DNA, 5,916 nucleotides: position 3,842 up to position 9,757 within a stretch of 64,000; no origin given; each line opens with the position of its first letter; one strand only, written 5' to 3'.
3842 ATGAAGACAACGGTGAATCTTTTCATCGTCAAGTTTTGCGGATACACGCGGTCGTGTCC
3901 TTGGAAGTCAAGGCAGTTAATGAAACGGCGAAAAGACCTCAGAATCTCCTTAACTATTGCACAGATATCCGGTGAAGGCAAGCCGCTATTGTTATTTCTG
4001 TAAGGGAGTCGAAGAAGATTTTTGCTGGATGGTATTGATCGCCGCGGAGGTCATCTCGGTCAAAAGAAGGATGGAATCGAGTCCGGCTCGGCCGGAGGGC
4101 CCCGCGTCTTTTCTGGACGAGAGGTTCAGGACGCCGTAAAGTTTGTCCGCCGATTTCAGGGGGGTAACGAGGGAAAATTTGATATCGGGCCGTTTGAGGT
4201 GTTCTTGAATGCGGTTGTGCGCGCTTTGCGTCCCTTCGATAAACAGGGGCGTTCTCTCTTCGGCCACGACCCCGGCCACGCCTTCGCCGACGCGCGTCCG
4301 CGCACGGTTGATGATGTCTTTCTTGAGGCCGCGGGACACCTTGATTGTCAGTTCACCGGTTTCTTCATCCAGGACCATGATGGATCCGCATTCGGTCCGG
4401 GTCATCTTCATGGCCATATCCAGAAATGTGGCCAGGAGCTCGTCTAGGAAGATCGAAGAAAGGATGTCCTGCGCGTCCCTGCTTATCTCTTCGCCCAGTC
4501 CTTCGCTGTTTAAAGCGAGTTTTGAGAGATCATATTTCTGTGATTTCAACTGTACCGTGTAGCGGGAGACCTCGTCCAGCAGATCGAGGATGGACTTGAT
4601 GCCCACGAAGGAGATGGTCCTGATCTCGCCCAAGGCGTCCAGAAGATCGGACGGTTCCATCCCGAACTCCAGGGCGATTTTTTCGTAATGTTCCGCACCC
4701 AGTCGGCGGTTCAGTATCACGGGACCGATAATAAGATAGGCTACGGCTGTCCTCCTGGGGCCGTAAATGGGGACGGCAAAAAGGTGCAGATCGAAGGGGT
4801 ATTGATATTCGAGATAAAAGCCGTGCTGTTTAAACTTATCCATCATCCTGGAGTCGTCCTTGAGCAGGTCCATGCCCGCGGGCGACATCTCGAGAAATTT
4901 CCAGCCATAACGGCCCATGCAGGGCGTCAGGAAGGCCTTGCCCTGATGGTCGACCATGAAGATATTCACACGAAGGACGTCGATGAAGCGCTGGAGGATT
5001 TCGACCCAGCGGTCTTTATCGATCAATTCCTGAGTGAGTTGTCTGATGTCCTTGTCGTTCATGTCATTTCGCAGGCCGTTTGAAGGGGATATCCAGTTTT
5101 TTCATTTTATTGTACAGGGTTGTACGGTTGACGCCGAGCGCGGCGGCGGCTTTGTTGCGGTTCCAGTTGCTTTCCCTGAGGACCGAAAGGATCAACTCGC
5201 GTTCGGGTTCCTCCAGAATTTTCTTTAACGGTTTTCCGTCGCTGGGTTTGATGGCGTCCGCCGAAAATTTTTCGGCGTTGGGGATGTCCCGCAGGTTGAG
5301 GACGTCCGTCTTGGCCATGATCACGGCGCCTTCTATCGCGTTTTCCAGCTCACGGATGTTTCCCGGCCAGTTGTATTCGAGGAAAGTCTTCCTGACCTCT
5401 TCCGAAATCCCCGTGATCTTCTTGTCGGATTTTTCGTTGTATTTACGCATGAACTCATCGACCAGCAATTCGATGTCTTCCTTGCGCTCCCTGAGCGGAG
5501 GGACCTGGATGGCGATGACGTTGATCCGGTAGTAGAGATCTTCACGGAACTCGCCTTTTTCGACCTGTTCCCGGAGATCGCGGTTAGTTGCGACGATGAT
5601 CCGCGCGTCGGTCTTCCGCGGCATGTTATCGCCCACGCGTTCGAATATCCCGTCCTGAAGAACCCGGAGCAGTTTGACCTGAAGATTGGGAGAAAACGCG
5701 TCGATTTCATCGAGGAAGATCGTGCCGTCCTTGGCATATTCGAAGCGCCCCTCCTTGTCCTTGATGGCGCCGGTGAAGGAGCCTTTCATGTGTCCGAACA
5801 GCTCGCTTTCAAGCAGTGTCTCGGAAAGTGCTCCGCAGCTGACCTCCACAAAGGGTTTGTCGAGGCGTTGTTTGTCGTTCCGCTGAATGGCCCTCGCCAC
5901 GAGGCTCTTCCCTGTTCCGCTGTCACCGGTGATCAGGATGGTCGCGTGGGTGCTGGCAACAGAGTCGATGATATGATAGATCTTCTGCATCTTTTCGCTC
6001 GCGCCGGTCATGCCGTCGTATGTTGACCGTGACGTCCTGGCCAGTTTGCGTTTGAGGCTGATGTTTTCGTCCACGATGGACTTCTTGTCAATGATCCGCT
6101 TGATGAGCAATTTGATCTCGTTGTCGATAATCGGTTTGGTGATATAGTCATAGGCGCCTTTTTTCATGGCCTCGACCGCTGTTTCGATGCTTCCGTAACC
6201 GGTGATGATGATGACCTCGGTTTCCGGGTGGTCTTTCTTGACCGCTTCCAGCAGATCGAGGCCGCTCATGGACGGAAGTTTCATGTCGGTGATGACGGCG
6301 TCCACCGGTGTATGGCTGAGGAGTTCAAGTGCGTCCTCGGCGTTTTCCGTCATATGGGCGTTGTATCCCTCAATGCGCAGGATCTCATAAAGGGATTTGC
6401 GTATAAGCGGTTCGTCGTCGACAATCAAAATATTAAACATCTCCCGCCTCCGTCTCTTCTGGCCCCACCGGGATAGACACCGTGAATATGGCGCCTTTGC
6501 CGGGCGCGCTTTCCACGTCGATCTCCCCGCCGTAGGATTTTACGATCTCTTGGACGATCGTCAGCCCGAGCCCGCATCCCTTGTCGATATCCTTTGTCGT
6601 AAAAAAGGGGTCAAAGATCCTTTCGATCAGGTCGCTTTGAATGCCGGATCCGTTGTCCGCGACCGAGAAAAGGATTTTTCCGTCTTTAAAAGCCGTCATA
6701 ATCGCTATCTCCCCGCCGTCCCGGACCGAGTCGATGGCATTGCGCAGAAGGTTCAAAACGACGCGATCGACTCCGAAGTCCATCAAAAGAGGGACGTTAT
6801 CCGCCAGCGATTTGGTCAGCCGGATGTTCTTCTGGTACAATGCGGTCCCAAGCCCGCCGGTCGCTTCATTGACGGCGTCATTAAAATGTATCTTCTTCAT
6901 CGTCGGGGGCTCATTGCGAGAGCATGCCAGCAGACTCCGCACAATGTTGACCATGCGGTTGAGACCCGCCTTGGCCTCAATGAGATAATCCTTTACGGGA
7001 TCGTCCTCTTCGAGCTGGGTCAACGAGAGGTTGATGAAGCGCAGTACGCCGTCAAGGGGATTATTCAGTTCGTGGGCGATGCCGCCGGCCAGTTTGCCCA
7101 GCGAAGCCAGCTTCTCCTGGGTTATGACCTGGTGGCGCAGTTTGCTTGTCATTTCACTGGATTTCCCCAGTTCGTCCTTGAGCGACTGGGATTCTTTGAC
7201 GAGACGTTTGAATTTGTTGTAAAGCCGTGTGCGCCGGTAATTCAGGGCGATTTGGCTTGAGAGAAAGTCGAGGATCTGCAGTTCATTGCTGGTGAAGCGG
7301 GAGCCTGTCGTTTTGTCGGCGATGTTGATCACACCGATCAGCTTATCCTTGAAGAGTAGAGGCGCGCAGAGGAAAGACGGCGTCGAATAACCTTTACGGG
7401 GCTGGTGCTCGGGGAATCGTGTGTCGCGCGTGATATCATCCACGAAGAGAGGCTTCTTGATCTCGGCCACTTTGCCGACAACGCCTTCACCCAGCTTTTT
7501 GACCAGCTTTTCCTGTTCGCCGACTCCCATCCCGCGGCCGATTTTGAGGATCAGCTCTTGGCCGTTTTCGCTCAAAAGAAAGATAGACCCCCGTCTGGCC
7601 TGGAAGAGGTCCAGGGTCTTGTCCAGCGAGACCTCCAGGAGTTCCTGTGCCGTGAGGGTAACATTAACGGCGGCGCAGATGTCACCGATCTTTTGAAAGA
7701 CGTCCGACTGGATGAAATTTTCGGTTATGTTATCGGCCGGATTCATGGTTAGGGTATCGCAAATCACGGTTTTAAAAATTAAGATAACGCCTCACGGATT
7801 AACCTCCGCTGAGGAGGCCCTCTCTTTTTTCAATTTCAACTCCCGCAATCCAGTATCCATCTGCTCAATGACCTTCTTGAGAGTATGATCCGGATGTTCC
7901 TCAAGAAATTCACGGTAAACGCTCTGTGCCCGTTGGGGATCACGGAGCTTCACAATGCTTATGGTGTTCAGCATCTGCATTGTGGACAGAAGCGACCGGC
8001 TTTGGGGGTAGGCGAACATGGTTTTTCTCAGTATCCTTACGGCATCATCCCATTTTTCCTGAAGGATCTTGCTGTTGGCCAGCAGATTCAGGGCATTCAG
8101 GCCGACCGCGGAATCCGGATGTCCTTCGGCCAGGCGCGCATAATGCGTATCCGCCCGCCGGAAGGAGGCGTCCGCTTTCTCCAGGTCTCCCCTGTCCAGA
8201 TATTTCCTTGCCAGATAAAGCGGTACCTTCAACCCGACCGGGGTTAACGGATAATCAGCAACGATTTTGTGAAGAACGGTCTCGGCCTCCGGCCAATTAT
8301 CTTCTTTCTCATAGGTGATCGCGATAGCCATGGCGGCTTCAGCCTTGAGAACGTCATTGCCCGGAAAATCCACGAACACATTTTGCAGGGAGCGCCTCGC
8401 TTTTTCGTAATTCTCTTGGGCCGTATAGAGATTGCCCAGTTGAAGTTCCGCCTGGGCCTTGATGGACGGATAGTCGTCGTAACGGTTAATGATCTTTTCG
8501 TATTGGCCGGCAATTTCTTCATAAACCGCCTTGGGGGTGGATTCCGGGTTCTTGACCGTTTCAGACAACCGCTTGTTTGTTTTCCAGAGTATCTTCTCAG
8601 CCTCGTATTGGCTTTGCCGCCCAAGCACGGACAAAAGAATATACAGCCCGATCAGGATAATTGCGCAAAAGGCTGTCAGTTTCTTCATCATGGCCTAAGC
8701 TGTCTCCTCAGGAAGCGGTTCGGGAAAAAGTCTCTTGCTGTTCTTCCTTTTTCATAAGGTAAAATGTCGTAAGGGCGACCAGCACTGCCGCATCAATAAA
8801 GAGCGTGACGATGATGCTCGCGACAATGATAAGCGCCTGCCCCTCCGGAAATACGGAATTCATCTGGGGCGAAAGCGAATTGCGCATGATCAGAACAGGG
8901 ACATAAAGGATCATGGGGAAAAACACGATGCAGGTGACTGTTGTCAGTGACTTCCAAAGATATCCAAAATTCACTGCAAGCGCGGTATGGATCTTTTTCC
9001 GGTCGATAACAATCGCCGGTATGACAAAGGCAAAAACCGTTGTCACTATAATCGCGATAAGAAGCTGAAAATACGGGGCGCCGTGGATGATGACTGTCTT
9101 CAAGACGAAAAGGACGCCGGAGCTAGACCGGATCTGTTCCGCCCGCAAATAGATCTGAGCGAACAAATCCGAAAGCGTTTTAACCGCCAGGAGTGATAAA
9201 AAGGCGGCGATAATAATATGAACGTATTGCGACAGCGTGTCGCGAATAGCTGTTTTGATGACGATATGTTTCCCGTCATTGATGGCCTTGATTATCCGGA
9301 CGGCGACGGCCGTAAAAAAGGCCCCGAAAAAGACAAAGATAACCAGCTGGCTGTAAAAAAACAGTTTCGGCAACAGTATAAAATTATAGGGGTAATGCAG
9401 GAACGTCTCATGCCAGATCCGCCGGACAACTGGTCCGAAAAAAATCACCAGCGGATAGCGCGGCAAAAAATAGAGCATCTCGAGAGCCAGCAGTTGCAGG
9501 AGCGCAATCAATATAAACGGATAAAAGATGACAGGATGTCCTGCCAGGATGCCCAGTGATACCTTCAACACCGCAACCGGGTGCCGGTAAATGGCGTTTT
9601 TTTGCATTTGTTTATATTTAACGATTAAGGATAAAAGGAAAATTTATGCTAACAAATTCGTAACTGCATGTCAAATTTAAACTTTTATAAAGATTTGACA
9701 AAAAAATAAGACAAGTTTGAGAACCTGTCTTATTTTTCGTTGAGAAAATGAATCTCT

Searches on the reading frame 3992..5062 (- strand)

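Call 15: search_protein_families(library=pfam, proteins=[window:3992-5062:-], max_evalue=0.001)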
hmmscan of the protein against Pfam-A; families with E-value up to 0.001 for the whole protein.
window:3992-5062:- (356 aa): 4 families
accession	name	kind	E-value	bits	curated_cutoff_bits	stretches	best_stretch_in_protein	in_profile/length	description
PF10114.15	PocR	-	5.7e-15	55.9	23.9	1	12-172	1-160/162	Sensory domain found in PocR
PF13185.12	GAF_2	-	3.2e-13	50.5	28.6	1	206-321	4-115/136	GAF domain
PF01590.32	GAF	-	3.2e-12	47.6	22.4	1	206-319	2-112/133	GAF domain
PF13492.12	GAF_3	-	1.5e-06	29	27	1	206-319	2-105/129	GAF domain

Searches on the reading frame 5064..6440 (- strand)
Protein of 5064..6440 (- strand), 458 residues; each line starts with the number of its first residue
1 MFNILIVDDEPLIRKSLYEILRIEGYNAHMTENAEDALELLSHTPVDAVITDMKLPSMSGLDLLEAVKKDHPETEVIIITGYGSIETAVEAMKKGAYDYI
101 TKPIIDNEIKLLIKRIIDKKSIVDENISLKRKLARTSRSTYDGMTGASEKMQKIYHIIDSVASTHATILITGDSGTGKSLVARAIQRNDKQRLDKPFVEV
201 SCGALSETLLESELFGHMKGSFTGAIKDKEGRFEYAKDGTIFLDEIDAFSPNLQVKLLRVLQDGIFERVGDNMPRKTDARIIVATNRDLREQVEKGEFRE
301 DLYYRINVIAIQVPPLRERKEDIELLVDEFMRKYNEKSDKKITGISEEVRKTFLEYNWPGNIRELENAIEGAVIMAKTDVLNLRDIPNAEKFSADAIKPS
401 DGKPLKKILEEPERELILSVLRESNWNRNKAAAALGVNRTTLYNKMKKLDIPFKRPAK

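Call 15: search_protein_families(library=pfam, proteins=[window:5064-6440:-], max_evalue=0.001)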
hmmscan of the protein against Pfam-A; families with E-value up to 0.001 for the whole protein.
window:5064-6440:- (458 aa): 13 families
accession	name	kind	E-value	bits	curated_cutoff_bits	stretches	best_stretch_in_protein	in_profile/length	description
PF00158.32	Sigma54_activat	-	9.2e-66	221.1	20.2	1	145-312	2-168/168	Sigma-54 interaction domain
PF00072.30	Response_reg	-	5.3e-31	107.5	30.2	1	4-112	1-109/111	Response regulator receiver domain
PF25601.1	AAA_lid_14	-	2.4e-26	91.8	27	1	317-389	1-73/87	AAA+ ATPase lid domain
PF14532.12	Sigma54_activ_2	-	1.6e-20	74.2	25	1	146-316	2-138/138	Sigma-54 interaction domain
PF02954.25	HTH_8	-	7.2e-14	51.7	22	1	409-449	2-42/42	Bacterial regulatory protein, Fis family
PF00004.35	AAA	-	2.2e-09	38.3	21.2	1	168-287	1-110/131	ATPase family associated with various cellular activities (AAA)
PF07728.20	AAA_5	-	2.8e-07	31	22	1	168-288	2-124/139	AAA domain (dynein-related subfamily)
PF18024.7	HTH_50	-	4.6e-07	29.9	27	1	403-451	2-49/50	Helix-turn-helix domain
PF07724.20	AAA_2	-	3.5e-06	27.6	27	1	166-297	4-135/166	AAA domain (Cdc48 subfamily)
PF13191.12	AAA_16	-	5.1e-06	27.5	32.6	1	150-220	8-84/167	AAA ATPase domain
PF13401.12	AAA_22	-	1.8e-05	25.5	27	1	164-207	4-47/130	AAA domain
PF13556.12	HTH_30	-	0.00038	20.6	27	0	418-449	5-36/59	PucR C-terminal helix-turn-helix domain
PF01078.27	Mg_chelatase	-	0.00042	20.2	20.3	0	162-264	20-133/207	Magnesium chelatase, subunit ChlI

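Call 61: search_protein_families(library=ncbifam, proteins=[window:5064-6440:-], max_evalue=0.001)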
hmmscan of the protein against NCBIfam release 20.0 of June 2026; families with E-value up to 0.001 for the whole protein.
window:5064-6440:- (458 aa): 121 families (the best 25 are shown)
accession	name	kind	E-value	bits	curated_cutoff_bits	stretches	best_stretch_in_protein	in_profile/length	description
NF008469.0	PRK11361.1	equivalog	3.8e-132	441.3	714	1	3-451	6-456/461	acetoacetate metabolism transcriptional regulator AtoC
TIGR02915.1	PEP_resp_reg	equivalog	8.3e-120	400.6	502.6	1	4-451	1-444/445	PEP-CTERM-box response regulator transcription factor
TIGR01818.1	ntrC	equivalog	3.1e-119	398.8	558.6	1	4-389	1-380/463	nitrogen regulation protein NR(I)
NF007689.0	PRK10365.1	equivalog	4.9e-114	381.5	760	1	3-447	7-440/441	sigma-54-dependent response regulator transcription factor ZraR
NF041946.1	LuxO_transreg_Vib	equivalog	7e-109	364.7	800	1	27-389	22-379/463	quorum-sensing sigma-54 dependent transcriptional regulator LuxO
NF041552.1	TF_PrdR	equivalog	9.8e-104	347.7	795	1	128-448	253-575/577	sigma-54 dependent transcriptional regulator PrdR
NF051870.1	NAssimRespRegNtrX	equivalog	1.5e-102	343.9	600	1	2-450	2-451/452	nitrogen assimilation response regulator NtrX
TIGR01817.1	nifA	equivalog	8.2e-102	341.7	528.85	1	130-386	184-438/534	nif-specific transcriptional activator NifA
NF008176.1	PRK10923.1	equivalog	3.1e-97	326.1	620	1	4-389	6-384/469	nitrogen regulation protein NR(I)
NF038308.1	RNA_repair_RtcR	equivalog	3.1e-95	320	650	1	19-446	45-510/530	RNA repair transcriptional activator RtcR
NF011695.0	PRK15115.1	equivalog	5.3e-95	318.8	763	1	3-448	8-435/445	two-component system response regulator GlrR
NF003451.0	PRK05022.1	equivalog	3.5e-93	313.1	476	1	130-451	178-510/512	nitric oxide reductase transcriptional regulator NorR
NF050807.1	TransRegFlbDCaul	equivalog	2.6e-88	296.9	750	1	28-448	27-437/454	sigma-54-dependent transcriptional regulator FlbD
NF049963.1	RespRegFlgRCampy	domain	6.7e-88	295.4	750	1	3-450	2-428/429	fla regulon two-component system response regulator FlgR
NF011958.0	PRK15429.1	equivalog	7.4e-88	295.9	830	1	113-451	353-686/692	formate hydrogenlyase transcriptional activator FlhA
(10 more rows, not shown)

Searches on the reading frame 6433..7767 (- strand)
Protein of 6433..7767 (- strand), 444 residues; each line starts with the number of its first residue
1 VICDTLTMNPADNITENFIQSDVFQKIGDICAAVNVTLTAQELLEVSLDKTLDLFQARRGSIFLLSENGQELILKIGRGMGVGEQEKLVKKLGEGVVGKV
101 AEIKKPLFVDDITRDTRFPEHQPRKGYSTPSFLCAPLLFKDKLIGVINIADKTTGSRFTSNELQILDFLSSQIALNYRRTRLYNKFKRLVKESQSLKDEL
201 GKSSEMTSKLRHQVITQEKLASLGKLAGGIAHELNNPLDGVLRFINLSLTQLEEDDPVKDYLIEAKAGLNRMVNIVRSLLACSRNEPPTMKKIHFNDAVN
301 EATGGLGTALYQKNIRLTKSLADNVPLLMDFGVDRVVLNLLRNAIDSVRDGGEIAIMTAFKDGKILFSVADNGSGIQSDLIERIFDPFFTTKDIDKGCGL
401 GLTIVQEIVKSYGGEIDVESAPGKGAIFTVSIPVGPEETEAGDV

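Call 15: search_protein_families(library=pfam, proteins=[window:6433-7767:-], max_evalue=0.001)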
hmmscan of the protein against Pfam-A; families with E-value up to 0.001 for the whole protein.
window:6433-7767:- (444 aa): 6 families
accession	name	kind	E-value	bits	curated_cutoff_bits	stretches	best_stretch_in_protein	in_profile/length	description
PF02518.31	HATPase_c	-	5.1e-25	88.5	26.4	1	333-434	6-109/111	Histidine kinase-, DNA gyrase B-, and HSP90-like ATPase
PF01590.32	GAF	-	3e-19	70.3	22.4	1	41-175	3-131/133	GAF domain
PF13185.12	GAF_2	-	1.4e-15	58.1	28.6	1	38-175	2-133/136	GAF domain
PF13492.12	GAF_3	-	1.9e-08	35.2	27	1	41-175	3-125/129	GAF domain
PF00512.31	HisKA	-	1.5e-07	31.8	26.9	1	223-286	2-64/66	His Kinase A (phospho-acceptor) domain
PF14501.12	HATPase_c_5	-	1.3e-06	28.7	22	1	335-421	8-91/102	GHKL domain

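Call 61: search_protein_families(library=ncbifam, proteins=[window:6433-7767:-], max_evalue=0.001)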
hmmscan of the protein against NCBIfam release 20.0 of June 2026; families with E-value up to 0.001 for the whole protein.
window:6433-7767:- (444 aa): 86 families (the best 25 are shown)
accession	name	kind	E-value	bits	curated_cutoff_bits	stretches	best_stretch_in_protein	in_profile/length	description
NF008468.0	PRK11360.1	equivalog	6.3e-55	186.7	646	1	208-439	381-613/616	two-component system sensor histidine kinase AtoS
NF052574.1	HisKinEspCMyxo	equivalog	5.4e-42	143.9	1200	1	207-439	401-642/785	serine histidine kinase EspC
NF046020.1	HisKinCckABruc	equivalog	1.2e-40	139.2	1000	1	209-435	466-708/868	cell cycle histidine kinase CckA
NF010411.0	PRK13837.1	equivalog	1.5e-40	139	647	1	208-439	435-680/828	two-component system VirA-like sensor kinase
NF007688.0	PRK10364.1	equivalog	1.2e-39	136.4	479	1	207-436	224-453/460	two-component system sensor histidine kinase ZraS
NF038348.1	T2SS_HK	subfamily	3.3e-35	121.6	450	2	333-434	472-573/574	histidine kinase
NF053867.1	SprKinKinDBac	equivalog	1.5e-34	119.3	775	1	207-434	271-497/500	sporulation kinase KinD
NF046026.1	HisKinCckACaul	equivalog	1.9e-32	112.2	1000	1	210-438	289-536/678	cell cycle histidine kinase CckA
NF052573.1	HisKinEspAMyxo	equivalog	3e-32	111.5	1400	1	209-440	370-617/755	serine histidine kinase EspA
NF046044.1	PnpS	equivalog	1.7e-31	109.6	400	1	230-433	177-390/390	two-component system histidine kinase PnpS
NF047497.1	HK_LIC_12097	equivalog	2.6e-30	105.4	500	1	213-434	140-366/367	LIC_12097 family sensor histidine kinase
NF047466.1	hybrid_RR_LvrB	exception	5.4e-29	101.5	500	1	164-434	94-376/377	hybrid histidine kinase/response regulator LvrB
NF010076.0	PRK13557.1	subfamily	5.1e-28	97.8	631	1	217-439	157-399/540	histidine kinase famiy protein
NF008312.0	PRK11100.1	equivalog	3.4e-27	95.4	356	1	194-433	230-473/477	two-component system sensor histidine kinase CreC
TIGR02966.1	phoR_proteo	equivalog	2.9e-26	92.3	334.2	1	229-431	120-332/333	phosphate regulon sensor histidine kinase PhoR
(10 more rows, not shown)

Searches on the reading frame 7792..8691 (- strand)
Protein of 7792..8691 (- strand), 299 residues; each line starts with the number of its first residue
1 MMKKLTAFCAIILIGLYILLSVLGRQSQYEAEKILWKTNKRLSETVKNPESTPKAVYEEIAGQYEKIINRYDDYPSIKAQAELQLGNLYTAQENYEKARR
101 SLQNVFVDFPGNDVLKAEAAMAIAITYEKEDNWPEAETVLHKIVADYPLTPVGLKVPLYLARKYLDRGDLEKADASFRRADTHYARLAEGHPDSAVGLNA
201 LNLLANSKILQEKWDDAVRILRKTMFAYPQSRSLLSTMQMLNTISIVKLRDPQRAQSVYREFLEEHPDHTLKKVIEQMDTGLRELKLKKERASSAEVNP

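Call 15: search_protein_families(library=pfam, proteins=[window:7792-8691:-], max_evalue=0.001)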
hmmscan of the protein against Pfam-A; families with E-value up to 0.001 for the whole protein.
window:7792-8691:- (299 aa): 15 families
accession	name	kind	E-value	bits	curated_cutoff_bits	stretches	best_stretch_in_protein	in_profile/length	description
PF13174.12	TPR_6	-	9e-15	54.7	26.3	0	80-111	1-32/33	Tetratricopeptide repeat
PF13428.12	TPR_14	-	2.4e-14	52.8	23.5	0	81-116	3-38/44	Tetratricopeptide repeat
PF07719.23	TPR_2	-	2e-10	40.4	27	0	83-105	5-27/34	Tetratricopeptide repeat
PF14559.12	TPR_19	-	2.4e-10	41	25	1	90-148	2-56/68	Tetratricopeptide repeat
PF13176.12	TPR_7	-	7.7e-09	35.4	27.9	0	84-104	4-24/36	Tetratricopeptide repeat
PF13424.12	TPR_12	-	3.2e-08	34.1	30.1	1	79-140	3-68/77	Tetratricopeptide repeat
PF13432.12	TPR_16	-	9e-08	32.9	32.7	0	83-148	1-62/65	Tetratricopeptide repeat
PF13525.12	YfiO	-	2.8e-06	27.7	25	0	205-270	12-76/203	Outer membrane lipoprotein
PF00515.34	TPR_1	-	7.4e-06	26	27.8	0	79-103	1-25/34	Tetratricopeptide repeat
PF13374.12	TPR_10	-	9.9e-06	25.9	27.5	0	84-105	7-28/42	Tetratricopeptide repeat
PF09976.15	TPR_21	-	3.2e-05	24.2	25.5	0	130-183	52-105/193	Tetratricopeptide repeat-like domain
PF13181.12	TPR_8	-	0.00012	22.4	25.7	0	83-102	5-24/34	Tetratricopeptide repeat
PF17874.7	TPR_MalT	-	0.00023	21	45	0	158-295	126-259/336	MalT-like TPR region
PF12583.14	TPPII_C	-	0.00031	21.6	27.7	0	243-270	23-49/69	Tripeptidyl peptidase II, C-terminal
PF09613.16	HrpB1_HrpK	-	0.0006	19.9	29.3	0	207-269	54-111/126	Bacterial type III secretion protein (HrpB1_HrpK)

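Call 61: search_protein_families(library=ncbifam, proteins=[window:7792-8691:-], max_evalue=0.001)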
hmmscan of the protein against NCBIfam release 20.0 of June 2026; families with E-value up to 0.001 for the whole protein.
window:7792-8691:- (299 aa): 9 families
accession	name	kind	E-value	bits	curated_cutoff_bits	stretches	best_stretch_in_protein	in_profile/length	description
TIGR02795.1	tol_pal_ybgF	equivalog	6.6e-16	59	90.1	2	63-150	24-109/119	tol-pal system protein YbgF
TIGR03302.1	OM_YfiO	subfamily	1.2e-11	44.6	81.4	0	54-111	46-102/239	outer membrane protein assembly factor BamD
TIGR02917.1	PEP_TPR_lipo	equivalog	1e-07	30.3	312.2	1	78-202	702-811/899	XrtA/PEP-CTERM system TPR-repeat protein PrsT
NF052312.1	T9SS_PorW_SprE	equivalog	3.4e-05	22.7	250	0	76-150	542-616/716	type IX secretion system periplasmic lipoprotein PorW/SprE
NF047507.1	TPR_BatC_Lepto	exception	3.7e-05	23.3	175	0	57-102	74-119/214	TPR repeat-containing protein BatC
NF033920.0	C39_PA2778_fam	equivalog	3.9e-05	23.2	150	0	60-143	175-250/255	PA2778 family cysteine peptidase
NF008755.0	PRK11788.1-3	equivalog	9e-05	22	430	0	161-278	214-325/388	lipopolysaccharide assembly protein LapB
TIGR02521.1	type_IV_pilW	equivalog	0.00024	20.7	154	0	78-138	30-86/234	type IV pilus biogenesis/stability protein PilW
NF008757.0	PRK11788.1-5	equivalog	0.00035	19.8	363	0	162-270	215-316/388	lipopolysaccharide assembly protein LapB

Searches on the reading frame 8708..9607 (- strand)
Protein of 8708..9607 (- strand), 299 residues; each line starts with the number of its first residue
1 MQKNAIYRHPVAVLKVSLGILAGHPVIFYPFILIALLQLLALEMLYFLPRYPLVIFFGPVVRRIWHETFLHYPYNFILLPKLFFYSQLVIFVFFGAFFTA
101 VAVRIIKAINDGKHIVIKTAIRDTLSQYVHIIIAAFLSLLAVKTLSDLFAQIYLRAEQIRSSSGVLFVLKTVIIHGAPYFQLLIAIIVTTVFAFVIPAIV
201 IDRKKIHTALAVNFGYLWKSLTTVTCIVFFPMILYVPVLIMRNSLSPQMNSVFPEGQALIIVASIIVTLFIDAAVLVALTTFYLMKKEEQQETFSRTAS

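Call 15: search_protein_families(library=pfam, proteins=[window:8708-9607:-], max_evalue=0.001)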
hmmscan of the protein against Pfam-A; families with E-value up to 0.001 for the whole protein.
window:8708-9607:- (299 aa): 0 families

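Call 61: search_protein_families(library=ncbifam, proteins=[window:8708-9607:-], max_evalue=0.001)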
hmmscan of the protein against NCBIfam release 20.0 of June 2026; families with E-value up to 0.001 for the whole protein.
window:8708-9607:- (299 aa): 0 families
